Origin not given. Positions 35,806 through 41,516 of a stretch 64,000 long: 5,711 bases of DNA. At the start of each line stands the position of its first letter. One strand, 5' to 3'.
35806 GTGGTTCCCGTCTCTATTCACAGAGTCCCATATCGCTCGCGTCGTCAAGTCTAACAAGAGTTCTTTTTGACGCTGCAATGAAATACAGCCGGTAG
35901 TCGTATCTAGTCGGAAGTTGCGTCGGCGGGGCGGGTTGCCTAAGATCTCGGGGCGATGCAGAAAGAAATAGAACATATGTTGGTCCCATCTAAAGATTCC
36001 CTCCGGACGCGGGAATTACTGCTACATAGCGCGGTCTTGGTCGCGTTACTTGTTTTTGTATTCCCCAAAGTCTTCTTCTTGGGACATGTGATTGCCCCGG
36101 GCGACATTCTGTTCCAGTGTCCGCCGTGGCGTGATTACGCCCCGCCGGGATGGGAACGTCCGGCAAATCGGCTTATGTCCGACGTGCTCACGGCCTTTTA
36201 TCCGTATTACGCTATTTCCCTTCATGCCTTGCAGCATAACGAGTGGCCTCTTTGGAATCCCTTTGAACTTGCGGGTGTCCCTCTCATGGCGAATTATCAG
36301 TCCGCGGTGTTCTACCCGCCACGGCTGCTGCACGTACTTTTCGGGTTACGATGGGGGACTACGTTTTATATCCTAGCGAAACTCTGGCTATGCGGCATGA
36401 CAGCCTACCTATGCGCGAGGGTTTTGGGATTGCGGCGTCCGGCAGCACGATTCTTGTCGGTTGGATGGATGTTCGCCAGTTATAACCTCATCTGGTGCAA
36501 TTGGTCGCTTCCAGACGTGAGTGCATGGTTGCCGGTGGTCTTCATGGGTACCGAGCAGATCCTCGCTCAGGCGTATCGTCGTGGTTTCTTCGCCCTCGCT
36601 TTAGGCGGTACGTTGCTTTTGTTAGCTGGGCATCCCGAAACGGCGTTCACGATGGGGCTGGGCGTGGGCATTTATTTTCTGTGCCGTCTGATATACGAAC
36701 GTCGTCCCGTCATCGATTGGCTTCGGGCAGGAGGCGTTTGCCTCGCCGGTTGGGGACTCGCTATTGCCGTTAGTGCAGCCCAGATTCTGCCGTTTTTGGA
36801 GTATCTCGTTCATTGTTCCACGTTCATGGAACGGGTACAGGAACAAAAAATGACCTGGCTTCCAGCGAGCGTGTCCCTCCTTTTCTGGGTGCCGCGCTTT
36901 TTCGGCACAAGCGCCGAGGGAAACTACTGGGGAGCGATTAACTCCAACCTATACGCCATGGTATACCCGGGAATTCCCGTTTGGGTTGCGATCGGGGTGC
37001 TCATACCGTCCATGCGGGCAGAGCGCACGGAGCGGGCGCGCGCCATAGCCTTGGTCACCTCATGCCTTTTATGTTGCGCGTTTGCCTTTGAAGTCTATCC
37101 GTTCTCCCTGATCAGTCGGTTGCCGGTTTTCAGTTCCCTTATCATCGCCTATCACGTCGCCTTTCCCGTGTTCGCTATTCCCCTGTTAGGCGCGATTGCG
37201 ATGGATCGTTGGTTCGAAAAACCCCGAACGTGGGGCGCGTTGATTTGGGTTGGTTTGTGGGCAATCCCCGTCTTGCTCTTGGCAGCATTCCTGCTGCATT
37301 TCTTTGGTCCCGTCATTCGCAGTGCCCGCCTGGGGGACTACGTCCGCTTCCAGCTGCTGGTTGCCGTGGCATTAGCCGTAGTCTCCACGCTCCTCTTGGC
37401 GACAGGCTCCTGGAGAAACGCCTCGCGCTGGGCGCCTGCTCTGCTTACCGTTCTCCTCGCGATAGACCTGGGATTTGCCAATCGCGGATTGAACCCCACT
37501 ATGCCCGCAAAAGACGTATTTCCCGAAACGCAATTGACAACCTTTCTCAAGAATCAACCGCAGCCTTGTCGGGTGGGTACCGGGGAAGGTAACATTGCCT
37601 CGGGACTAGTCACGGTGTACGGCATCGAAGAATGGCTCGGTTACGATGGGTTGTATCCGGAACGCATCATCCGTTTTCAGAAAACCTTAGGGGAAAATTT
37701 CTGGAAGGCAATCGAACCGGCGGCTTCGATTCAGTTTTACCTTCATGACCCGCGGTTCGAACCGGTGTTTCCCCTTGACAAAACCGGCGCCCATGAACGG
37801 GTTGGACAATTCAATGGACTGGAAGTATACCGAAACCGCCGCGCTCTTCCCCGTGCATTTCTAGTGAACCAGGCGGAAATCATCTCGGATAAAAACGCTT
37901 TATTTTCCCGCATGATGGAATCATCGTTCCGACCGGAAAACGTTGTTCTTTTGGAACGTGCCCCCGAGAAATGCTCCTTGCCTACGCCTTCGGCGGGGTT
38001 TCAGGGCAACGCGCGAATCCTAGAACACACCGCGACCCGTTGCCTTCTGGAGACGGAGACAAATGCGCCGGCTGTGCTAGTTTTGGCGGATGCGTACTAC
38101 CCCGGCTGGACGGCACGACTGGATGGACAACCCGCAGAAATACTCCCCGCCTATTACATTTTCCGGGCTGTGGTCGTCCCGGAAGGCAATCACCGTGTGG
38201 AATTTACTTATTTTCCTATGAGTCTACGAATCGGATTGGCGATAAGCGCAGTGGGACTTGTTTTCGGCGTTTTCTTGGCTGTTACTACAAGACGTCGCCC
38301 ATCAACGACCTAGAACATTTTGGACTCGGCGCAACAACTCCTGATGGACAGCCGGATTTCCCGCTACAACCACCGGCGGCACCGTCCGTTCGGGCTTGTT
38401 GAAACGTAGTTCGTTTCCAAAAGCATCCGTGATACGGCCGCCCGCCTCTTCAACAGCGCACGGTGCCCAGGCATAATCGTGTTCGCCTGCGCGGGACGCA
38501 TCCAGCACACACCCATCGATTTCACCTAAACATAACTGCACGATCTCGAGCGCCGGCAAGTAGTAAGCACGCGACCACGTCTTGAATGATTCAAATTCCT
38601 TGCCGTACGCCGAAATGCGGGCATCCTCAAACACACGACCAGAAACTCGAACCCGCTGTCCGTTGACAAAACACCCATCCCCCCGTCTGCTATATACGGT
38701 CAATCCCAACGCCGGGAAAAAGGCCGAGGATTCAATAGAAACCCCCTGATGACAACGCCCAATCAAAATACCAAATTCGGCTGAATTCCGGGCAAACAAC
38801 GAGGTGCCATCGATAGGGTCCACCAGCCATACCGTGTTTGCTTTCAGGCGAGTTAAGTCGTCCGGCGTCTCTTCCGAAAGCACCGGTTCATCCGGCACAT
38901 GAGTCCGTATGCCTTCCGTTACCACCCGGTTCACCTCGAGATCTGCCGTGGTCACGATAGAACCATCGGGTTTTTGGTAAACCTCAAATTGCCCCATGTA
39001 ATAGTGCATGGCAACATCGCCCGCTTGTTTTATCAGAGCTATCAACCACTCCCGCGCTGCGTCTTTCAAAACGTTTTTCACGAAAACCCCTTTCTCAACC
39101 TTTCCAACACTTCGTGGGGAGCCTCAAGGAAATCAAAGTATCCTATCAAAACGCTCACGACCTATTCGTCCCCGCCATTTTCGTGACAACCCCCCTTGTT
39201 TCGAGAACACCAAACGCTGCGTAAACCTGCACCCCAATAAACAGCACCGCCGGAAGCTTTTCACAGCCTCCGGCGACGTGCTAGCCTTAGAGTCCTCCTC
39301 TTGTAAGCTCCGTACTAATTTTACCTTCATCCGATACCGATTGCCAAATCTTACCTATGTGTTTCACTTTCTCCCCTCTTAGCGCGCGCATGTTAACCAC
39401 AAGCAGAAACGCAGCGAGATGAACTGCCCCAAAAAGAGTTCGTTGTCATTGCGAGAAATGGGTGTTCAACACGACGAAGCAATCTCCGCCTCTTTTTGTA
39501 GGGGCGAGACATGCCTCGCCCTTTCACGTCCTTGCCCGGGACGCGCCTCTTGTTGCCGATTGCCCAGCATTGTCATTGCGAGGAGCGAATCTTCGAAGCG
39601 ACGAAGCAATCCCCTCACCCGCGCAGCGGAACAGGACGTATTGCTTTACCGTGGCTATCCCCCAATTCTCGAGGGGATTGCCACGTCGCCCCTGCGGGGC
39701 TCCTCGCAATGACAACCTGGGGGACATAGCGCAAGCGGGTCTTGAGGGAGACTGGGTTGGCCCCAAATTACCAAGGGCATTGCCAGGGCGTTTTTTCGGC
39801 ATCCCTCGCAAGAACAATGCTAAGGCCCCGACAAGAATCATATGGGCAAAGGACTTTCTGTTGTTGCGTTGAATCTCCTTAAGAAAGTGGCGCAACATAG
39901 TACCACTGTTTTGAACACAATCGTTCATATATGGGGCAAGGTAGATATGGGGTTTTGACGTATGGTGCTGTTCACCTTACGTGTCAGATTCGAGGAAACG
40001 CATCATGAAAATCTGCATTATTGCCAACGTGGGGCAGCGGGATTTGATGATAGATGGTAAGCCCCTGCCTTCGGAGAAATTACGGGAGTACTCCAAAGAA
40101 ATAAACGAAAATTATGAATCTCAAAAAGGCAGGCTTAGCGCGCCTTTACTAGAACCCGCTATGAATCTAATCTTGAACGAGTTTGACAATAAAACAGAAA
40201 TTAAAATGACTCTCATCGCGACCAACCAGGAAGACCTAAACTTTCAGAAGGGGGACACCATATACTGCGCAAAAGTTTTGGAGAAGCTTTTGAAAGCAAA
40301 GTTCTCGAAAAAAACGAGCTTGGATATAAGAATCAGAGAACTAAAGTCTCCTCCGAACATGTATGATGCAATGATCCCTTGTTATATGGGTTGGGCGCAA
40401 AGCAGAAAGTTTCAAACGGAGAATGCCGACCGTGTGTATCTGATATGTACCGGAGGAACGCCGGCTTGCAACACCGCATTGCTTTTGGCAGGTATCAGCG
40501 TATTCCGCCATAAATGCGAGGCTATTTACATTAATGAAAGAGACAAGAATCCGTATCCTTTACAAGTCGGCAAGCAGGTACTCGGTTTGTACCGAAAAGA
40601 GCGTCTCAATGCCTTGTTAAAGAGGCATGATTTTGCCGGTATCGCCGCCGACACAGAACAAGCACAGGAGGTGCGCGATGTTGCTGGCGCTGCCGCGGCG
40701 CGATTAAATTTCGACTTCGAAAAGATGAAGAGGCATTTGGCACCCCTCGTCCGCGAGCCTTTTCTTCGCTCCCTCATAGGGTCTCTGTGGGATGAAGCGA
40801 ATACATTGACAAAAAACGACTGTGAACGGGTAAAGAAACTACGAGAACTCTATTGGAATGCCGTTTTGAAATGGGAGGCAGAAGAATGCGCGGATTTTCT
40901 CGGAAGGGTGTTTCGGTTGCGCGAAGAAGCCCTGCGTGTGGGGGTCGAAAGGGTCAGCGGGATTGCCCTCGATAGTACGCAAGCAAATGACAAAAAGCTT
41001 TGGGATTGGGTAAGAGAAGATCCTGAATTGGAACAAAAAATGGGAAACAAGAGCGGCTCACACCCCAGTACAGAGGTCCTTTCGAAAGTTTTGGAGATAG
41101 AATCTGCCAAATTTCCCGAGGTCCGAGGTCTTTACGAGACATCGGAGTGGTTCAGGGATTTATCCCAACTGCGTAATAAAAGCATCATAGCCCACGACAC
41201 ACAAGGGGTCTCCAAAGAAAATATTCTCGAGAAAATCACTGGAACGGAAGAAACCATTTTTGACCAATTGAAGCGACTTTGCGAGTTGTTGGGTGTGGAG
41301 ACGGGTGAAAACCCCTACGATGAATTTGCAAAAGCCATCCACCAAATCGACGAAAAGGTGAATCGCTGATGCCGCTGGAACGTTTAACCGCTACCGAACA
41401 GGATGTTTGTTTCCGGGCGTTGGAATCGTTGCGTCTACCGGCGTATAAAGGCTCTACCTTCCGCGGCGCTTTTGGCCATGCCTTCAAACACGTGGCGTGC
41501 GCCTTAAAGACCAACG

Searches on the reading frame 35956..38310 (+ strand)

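Call 8: search_protein_families(library=ncbifam, proteins=[window:35956-38310:+], max_evalue=0.001)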
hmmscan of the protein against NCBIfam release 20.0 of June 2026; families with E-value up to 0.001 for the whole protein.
window:35956-38310:+ (785 aa): 2 families
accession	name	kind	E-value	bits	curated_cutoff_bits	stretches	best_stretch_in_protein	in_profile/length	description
NF047590.1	GlcsyltransPgfM2Strep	equivalog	3e-05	22.4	1500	1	713-779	815-881/884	glycosyltransferase PgfM2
NF047589.1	GlcsyltransPgfM1Strep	equivalog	0.0001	20.5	1400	1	707-774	883-950/955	glycosyltransferase PgfM1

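Call 41: search_protein_families(library=pfam, proteins=[window:35956-38310:+], max_evalue=0.0001)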
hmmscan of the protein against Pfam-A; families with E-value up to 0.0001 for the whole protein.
window:35956-38310:+ (785 aa): 1 family
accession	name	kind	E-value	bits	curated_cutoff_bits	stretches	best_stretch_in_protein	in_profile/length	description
PF09586.16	YfhO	-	2.7e-12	46.4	28.5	1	699-764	769-835/835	Bacterial membrane protein YfhO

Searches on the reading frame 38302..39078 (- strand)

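Call 41: search_protein_families(library=pfam, proteins=[window:38302-39078:-], max_evalue=0.0001)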
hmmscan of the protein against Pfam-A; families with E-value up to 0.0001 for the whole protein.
window:38302-39078:- (258 aa): 1 family
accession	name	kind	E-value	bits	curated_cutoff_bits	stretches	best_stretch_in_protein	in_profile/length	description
PF00459.30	Inositol_P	-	1.4e-30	107.2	27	1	11-253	8-267/271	Inositol monophosphatase family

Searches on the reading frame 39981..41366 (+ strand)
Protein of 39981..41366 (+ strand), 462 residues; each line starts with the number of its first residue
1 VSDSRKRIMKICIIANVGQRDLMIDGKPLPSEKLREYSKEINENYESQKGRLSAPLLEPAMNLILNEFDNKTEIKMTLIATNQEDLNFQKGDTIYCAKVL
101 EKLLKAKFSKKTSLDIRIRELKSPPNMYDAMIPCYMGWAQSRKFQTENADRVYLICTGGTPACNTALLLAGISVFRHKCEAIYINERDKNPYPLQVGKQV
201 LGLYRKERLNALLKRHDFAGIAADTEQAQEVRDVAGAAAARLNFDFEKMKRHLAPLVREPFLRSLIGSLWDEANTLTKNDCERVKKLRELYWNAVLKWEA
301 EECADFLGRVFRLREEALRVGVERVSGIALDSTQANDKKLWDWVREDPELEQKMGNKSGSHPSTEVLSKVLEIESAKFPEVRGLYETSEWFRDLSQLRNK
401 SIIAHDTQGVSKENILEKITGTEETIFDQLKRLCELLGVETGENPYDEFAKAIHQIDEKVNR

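Call 8: search_protein_families(library=ncbifam, proteins=[window:39981-41366:+], max_evalue=0.001)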
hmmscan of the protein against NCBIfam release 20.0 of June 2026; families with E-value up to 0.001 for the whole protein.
window:39981-41366:+ (462 aa): 1 family
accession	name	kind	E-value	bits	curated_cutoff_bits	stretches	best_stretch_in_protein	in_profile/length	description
TIGR02672.2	cas_csm6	equivalog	9.6e-13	48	150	1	206-452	187-428/433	type III-A CRISPR-associated CARF protein Csm6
